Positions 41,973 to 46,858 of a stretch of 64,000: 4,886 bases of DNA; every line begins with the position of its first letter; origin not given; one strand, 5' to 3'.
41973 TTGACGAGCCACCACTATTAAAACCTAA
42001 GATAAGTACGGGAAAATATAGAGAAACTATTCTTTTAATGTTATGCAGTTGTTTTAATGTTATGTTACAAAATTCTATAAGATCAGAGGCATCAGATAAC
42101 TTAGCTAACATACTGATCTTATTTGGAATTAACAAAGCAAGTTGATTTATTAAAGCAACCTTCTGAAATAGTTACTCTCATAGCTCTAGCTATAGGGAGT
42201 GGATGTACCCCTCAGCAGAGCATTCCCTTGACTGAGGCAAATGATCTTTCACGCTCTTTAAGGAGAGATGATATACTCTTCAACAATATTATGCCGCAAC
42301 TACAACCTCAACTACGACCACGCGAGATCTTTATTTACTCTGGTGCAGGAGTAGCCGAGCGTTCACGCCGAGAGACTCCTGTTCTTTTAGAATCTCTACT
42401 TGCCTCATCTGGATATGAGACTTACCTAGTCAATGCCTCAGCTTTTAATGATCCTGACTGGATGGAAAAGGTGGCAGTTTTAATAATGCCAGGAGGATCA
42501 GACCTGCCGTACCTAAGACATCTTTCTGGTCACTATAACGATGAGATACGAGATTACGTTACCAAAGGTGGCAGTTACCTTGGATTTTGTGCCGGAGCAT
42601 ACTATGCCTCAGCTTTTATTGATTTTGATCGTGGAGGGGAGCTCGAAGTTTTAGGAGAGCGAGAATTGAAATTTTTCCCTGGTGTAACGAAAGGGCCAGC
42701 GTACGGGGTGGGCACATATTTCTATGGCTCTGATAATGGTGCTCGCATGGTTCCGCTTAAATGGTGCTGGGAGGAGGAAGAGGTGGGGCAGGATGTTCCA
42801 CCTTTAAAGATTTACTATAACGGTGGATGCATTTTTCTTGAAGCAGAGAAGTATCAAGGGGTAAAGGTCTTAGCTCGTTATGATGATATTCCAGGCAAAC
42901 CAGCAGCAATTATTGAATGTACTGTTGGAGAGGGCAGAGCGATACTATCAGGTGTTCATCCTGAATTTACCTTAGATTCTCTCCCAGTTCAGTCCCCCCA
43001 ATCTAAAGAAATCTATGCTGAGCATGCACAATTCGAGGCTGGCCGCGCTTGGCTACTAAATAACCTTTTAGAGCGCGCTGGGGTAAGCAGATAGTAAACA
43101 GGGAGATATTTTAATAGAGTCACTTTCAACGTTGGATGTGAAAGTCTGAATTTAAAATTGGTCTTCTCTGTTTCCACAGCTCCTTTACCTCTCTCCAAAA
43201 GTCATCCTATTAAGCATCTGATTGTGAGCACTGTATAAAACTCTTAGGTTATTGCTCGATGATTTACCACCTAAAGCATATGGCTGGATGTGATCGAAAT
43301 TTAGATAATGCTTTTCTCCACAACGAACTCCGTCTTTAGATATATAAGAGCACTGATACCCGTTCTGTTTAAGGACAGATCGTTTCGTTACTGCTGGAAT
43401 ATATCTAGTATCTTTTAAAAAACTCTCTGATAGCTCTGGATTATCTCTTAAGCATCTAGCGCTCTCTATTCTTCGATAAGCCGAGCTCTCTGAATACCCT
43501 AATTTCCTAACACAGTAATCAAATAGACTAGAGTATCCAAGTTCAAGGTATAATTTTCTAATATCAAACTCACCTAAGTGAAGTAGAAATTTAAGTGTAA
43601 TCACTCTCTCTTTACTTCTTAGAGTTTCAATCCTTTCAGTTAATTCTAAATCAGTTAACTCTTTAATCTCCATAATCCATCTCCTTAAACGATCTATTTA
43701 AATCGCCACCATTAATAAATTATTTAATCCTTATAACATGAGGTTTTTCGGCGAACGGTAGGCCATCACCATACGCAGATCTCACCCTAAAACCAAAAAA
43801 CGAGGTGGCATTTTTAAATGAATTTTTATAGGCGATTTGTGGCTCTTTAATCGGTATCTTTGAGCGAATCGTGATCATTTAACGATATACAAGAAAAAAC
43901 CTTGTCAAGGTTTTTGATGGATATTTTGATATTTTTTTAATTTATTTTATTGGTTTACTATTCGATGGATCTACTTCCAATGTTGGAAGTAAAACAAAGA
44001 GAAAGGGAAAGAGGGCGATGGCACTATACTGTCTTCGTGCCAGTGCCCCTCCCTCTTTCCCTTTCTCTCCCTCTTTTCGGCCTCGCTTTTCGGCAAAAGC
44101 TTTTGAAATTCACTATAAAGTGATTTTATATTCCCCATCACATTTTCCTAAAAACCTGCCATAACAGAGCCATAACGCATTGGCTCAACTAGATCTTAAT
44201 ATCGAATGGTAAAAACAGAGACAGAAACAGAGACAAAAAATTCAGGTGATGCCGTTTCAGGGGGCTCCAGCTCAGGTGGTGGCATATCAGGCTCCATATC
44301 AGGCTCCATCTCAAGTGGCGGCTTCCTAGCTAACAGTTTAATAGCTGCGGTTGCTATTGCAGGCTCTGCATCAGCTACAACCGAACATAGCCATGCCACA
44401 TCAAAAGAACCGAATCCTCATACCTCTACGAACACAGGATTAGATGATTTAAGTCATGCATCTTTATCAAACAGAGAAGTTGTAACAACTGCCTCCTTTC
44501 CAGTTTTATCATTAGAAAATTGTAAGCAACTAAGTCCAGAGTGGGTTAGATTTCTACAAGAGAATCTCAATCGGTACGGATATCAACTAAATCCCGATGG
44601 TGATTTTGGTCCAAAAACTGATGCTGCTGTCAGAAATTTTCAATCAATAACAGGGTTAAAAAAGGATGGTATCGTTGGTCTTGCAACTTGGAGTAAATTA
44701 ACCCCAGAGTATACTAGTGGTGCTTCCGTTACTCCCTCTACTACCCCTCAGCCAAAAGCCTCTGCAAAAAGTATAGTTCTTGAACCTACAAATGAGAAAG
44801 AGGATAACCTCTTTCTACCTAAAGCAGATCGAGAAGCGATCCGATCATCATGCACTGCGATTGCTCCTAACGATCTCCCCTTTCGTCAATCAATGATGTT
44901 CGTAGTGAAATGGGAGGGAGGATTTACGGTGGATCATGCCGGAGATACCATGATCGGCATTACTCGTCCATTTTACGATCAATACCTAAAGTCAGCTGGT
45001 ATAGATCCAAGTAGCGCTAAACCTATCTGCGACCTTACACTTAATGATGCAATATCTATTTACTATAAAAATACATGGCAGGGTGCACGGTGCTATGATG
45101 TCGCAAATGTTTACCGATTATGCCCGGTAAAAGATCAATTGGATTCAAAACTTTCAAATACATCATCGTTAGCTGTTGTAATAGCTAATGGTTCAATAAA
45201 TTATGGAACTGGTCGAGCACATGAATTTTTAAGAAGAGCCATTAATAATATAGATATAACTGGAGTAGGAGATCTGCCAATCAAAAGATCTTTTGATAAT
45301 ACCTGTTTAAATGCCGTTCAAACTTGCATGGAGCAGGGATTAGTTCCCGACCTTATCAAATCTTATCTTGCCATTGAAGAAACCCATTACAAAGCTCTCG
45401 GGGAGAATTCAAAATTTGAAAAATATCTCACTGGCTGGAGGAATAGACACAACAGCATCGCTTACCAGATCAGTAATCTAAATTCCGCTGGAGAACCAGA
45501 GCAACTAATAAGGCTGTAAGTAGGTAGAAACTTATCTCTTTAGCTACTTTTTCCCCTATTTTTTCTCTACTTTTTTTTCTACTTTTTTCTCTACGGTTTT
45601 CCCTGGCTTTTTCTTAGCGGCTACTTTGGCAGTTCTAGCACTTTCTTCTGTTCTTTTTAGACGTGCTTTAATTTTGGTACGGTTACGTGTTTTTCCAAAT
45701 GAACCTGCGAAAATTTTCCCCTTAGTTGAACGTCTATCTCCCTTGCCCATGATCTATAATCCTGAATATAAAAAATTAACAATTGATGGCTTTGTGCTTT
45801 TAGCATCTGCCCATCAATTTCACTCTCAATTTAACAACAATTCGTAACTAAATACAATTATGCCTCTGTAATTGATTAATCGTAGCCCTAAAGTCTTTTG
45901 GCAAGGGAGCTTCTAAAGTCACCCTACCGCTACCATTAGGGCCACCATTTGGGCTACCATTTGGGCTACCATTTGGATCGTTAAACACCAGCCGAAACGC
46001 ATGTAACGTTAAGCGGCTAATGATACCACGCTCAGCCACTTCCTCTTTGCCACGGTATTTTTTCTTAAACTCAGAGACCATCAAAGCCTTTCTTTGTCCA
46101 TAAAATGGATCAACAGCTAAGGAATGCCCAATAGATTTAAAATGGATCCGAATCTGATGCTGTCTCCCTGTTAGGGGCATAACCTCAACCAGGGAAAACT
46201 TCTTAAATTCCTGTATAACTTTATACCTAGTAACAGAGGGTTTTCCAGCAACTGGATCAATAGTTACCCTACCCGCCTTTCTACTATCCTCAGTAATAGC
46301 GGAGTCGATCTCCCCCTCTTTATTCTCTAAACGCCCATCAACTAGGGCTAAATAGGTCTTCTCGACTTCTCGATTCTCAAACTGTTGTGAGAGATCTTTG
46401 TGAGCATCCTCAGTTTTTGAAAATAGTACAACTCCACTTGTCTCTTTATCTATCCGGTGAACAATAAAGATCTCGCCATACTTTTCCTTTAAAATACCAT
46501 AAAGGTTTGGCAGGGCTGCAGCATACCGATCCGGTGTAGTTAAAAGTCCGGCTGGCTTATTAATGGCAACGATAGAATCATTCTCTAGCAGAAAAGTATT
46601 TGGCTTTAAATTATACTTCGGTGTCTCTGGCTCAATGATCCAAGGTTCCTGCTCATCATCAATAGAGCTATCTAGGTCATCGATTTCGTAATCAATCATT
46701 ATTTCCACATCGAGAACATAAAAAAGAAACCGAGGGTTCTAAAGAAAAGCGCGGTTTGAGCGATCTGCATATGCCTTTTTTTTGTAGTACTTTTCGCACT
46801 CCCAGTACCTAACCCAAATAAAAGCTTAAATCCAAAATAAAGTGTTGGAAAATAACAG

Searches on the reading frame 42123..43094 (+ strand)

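Call 6: search_protein_families(library=pfam, proteins=[window:42123-43094:+], max_evalue=0.01)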
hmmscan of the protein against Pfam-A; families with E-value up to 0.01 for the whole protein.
window:42123-43094:+ (323 aa): 1 family
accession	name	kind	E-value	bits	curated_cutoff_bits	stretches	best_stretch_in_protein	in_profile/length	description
PF09825.15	BPL_N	-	1.3e-72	244.5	24.2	1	68-321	2-263/283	Biotin-protein ligase, N terminal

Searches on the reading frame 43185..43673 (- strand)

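Call 6: search_protein_families(library=pfam, proteins=[window:43185-43673:-], max_evalue=0.01)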
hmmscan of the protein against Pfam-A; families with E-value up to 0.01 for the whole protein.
window:43185-43673:- (162 aa): 3 families
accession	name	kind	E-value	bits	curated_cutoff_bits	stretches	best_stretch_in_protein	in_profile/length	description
PF01844.29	HNH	-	0.00013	22.4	21.4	1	117-149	3-39/47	HNH endonuclease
PF14279.12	HNH_5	-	0.0009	19.6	27.5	1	122-146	11-35/56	HNH endonuclease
PF17211.8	VHL_C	-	0.008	16.4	22.4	0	55-92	11-46/49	VHL box domain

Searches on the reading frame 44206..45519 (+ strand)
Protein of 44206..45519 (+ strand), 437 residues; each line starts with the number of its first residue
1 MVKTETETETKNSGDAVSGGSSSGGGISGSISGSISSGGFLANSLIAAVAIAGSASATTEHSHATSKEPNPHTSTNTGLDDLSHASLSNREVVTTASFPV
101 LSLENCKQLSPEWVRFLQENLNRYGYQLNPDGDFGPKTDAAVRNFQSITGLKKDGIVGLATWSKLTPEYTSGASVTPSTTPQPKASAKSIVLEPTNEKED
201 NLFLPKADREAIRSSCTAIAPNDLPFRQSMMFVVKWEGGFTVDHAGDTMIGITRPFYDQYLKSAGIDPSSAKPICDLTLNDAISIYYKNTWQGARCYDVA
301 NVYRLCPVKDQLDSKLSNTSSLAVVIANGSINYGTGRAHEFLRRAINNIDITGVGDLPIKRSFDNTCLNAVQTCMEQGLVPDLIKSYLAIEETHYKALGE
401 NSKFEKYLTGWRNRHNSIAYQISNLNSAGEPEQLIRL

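Call 6: search_protein_families(library=pfam, proteins=[window:44206-45519:+], max_evalue=0.01)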
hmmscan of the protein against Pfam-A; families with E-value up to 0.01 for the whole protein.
window:44206-45519:+ (437 aa): 3 families
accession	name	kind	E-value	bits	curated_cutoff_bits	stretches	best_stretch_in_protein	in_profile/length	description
PF01471.23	PG_binding_1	-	7.3e-17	61.7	23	1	114-165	5-57/57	Putative peptidoglycan binding domain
PF09374.15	PG_binding_3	-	1.2e-08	35.5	24.6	1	114-143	3-32/76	Predicted Peptidoglycan domain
PF05838.17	Glyco_hydro_108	-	2e-08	35.1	21.2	1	232-301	3-71/85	Glycosyl hydrolase 108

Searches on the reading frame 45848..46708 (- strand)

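Call 111: search_protein_families(library=pfam, proteins=[window:45848-46708:-], max_evalue=0.00001)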
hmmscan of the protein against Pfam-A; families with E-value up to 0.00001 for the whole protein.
window:45848-46708:- (286 aa): 1 family
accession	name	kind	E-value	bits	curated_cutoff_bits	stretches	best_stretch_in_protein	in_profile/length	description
PF00849.27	PseudoU_synth_2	-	3.3e-37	128.5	26.8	1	46-191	2-151/152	RNA pseudouridylate synthase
